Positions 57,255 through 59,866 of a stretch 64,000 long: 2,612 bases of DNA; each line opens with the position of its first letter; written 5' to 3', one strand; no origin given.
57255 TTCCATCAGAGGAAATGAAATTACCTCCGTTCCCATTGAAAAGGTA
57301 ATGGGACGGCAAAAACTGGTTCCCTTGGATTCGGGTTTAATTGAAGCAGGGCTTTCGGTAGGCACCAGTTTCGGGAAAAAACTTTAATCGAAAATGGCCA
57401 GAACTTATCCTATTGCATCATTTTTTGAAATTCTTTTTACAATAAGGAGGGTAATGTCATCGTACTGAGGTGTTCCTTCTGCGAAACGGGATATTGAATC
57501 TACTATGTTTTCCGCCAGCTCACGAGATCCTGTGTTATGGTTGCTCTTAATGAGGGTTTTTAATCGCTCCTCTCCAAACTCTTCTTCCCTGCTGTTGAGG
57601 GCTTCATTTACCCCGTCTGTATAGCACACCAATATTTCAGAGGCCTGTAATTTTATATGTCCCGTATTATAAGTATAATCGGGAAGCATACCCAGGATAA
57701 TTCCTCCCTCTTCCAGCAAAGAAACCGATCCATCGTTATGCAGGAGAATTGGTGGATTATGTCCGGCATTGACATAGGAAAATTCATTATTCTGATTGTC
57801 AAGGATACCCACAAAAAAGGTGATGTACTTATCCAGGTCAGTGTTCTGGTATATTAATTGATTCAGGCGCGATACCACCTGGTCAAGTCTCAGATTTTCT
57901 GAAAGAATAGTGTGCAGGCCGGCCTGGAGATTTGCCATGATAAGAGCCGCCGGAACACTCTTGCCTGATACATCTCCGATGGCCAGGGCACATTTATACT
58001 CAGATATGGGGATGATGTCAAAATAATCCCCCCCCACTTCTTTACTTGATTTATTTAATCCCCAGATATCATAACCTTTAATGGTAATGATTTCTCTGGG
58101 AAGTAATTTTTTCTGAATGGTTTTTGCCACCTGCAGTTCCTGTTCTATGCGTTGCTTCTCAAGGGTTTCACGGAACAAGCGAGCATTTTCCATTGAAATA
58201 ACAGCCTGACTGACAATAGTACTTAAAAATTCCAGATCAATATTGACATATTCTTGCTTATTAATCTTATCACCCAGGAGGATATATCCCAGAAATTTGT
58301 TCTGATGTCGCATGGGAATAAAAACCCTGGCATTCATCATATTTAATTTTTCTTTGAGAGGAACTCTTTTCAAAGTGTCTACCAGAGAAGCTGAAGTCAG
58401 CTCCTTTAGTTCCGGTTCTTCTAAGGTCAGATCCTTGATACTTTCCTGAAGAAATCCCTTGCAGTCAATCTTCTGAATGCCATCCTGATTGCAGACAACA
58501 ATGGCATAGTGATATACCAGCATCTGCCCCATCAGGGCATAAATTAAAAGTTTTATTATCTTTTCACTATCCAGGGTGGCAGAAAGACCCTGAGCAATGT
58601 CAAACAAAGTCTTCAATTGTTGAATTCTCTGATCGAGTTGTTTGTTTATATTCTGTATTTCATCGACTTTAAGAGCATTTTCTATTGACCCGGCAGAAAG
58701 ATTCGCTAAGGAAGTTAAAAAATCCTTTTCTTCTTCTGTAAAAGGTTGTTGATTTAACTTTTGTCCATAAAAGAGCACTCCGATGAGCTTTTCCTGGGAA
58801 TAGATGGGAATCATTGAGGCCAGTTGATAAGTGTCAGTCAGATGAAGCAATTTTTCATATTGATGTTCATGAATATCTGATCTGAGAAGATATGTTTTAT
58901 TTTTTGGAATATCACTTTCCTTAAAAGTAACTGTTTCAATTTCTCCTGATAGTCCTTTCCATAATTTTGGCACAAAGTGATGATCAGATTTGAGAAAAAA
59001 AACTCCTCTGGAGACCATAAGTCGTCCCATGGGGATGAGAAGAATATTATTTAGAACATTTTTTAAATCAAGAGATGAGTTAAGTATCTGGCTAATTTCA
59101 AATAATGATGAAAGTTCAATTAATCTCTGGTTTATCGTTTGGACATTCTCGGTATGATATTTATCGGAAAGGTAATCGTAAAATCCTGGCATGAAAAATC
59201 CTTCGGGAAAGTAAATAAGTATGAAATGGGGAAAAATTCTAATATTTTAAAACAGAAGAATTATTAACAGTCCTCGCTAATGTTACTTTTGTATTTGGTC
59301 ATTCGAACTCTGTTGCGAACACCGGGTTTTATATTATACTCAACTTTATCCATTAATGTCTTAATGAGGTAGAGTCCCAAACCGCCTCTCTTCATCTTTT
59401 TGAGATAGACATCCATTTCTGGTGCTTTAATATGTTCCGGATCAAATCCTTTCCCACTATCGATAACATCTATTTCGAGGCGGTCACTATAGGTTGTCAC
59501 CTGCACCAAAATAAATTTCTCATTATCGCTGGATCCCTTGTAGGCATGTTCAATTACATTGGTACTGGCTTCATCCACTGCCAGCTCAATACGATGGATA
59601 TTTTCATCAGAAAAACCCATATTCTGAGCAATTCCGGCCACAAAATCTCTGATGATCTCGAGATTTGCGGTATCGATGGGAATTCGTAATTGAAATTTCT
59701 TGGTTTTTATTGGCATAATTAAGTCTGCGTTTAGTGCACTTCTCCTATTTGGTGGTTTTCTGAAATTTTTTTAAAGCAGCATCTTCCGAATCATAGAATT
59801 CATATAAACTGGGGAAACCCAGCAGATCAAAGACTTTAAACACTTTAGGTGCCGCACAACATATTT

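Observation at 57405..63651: A partner-switching operon has two PP2C phosphatases but no sigma factor, and is led by a secreted Fn3/beta-propeller lipoprotein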

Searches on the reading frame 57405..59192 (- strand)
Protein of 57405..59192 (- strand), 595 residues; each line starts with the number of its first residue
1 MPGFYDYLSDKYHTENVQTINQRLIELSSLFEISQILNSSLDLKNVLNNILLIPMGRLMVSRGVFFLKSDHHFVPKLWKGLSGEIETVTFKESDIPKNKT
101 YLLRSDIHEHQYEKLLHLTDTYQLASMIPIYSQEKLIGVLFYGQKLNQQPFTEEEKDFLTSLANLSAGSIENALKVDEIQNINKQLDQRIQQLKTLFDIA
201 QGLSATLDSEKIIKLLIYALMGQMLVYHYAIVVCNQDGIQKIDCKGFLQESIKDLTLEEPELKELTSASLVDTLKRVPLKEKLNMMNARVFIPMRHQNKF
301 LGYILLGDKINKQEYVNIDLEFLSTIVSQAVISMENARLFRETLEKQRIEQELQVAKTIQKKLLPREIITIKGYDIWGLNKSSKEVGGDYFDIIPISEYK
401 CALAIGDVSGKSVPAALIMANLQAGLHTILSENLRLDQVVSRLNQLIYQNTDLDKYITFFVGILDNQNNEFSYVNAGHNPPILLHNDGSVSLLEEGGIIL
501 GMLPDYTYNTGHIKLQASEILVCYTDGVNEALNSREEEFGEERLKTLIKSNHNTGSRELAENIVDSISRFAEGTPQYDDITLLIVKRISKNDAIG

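Call 3: search_protein_families(library=pfam, proteins=[window:57405-59192:-], max_evalue=0.01)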
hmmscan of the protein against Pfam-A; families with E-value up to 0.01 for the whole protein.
window:57405-59192:- (595 aa): 4 families
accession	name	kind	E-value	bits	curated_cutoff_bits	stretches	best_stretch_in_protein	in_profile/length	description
PF07228.17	SpoIIE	-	5.1e-52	177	25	1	400-587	4-191/192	Stage II sporulation protein E (SpoIIE)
PF13492.12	GAF_3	-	6e-10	40.1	27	1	127-172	85-129/129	GAF domain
PF01590.32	GAF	-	1.1e-08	36.1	22.4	1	97-168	60-131/133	GAF domain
PF13185.12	GAF_2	-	1e-06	29.4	28.6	1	126-167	92-132/136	GAF domain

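Call 4: search_protein_families(library=ncbifam, proteins=[window:57405-59192:-], max_evalue=0.01)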
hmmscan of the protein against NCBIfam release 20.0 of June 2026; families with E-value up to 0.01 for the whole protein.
window:57405-59192:- (595 aa): 9 families
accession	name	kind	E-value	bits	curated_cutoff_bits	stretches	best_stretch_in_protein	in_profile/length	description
NF041606.1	dguan_cyc_DgcA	equivalog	1.5e-22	80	370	2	186-343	7-178/340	diguanylate cyclase DgcA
NF045505.1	RR_RssB_Pseudo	equivalog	4.4e-16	58.9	700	1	341-587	135-391/394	two-component system response regulator RssB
TIGR02865.1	spore_II_E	equivalog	9.6e-11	40.5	490.8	1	380-586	560-762/764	stage II sporulation protein E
TIGR01817.1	nifA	equivalog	1.2e-06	27.7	528.85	1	26-189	3-177/534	nif-specific transcriptional activator NifA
NF038263.1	prot_phos_SiaA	equivalog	4.2e-06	25.6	700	1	345-584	407-654/658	biofilm regulation protein phosphatase SiaA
NF003451.0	PRK05022.1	equivalog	0.00022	20.1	476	0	128-195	118-184/512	nitric oxide reductase transcriptional regulator NorR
NF038250.1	nitrate_NreA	equivalog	0.00041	20.1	175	0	125-153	99-126/142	nitrate respiration regulation accessory nitrate sensor NreA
NF047786.1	his_kin_MadS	equivalog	0.00097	18.3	500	1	264-363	104-204/434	MadS family sensor histidine kinase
TIGR02916.1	PEP_his_kin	equivalog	0.0094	14.6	300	0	273-349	395-472/679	XrtA/PEP-CTERM system histidine kinase PrsK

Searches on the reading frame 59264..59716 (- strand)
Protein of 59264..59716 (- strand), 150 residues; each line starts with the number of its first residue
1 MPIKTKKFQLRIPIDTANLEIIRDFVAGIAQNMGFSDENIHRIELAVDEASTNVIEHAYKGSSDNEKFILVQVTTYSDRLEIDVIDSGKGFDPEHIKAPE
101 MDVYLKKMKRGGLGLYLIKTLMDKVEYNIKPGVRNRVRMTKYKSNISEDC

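Call 3: search_protein_families(library=pfam, proteins=[window:59264-59716:-], max_evalue=0.01)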
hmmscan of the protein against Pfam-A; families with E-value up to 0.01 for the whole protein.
window:59264-59716:- (150 aa): 2 families
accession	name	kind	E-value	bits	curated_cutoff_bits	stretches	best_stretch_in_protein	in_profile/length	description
PF13581.12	HATPase_c_2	-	2.6e-28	99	27.4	1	13-141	2-127/127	Histidine kinase-like ATPase domain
PF02518.31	HATPase_c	-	2.2e-10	41.4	26.4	1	41-138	4-104/111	Histidine kinase-, DNA gyrase B-, and HSP90-like ATPase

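Call 4: search_protein_families(library=ncbifam, proteins=[window:59264-59716:-], max_evalue=0.01)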
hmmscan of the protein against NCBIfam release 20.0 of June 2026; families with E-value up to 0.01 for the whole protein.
window:59264-59716:- (150 aa): 8 families
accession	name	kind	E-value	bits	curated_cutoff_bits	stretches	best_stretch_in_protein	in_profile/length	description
NF003144.0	PRK04069.1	equivalog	8e-34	116.3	145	1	4-144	4-144/161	anti-sigma B factor RsbW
TIGR01924.1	rsbW_low_gc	equivalog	5.9e-30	103.8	155.05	1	3-143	3-143/159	anti-sigma B factor RsbW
TIGR01925.2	spIIAB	equivalog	4.5e-18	65.5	135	1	8-142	3-135/137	anti-sigma F factor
NF041045.1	RsbA_anti_sig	subfamily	2.1e-10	40.3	210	1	10-138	183-301/303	anti-sigma factor RsbA family regulatory protein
NF008298.1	PRK11086.1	subfamily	7.7e-05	21.3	520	1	53-130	430-508/529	DcuS/MalK family sensor histidine kinase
TIGR02966.1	phoR_proteo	equivalog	0.00032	19.8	334.2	1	44-97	227-279/333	phosphate regulon sensor histidine kinase PhoR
NF007688.0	PRK10364.1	equivalog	0.002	16.9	479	1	68-129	372-433/460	two-component system sensor histidine kinase ZraS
NF033792.0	ActS_PrrB_HisK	equivalog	0.0043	16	350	1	67-130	329-400/423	ActS/PrrB/RegB family redox-sensitive histidine kinase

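Call 66: search_solved_structures(query=window:59264-59716:-, max_evalue=0.001)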
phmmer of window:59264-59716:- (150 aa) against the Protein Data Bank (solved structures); distinct sequences matched with E-value up to 0.001: 6.
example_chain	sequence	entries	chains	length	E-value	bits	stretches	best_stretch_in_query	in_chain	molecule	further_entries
6m36_A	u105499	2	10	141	3e-20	75.8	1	9-143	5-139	Serine-protein kinase RsbW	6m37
9qih_A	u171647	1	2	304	8.4e-06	29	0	52-129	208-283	SenB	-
1til_A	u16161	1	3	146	0.00016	24.9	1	17-128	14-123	Anti-sigma F factor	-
1l0o_A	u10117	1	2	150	0.00018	24.7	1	17-128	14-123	Anti-sigma F factor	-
1th8_A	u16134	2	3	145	0.0002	24.6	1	17-127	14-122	Anti-sigma F factor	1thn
1tid_A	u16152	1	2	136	0.00021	24.5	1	16-126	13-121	Anti-sigma F factor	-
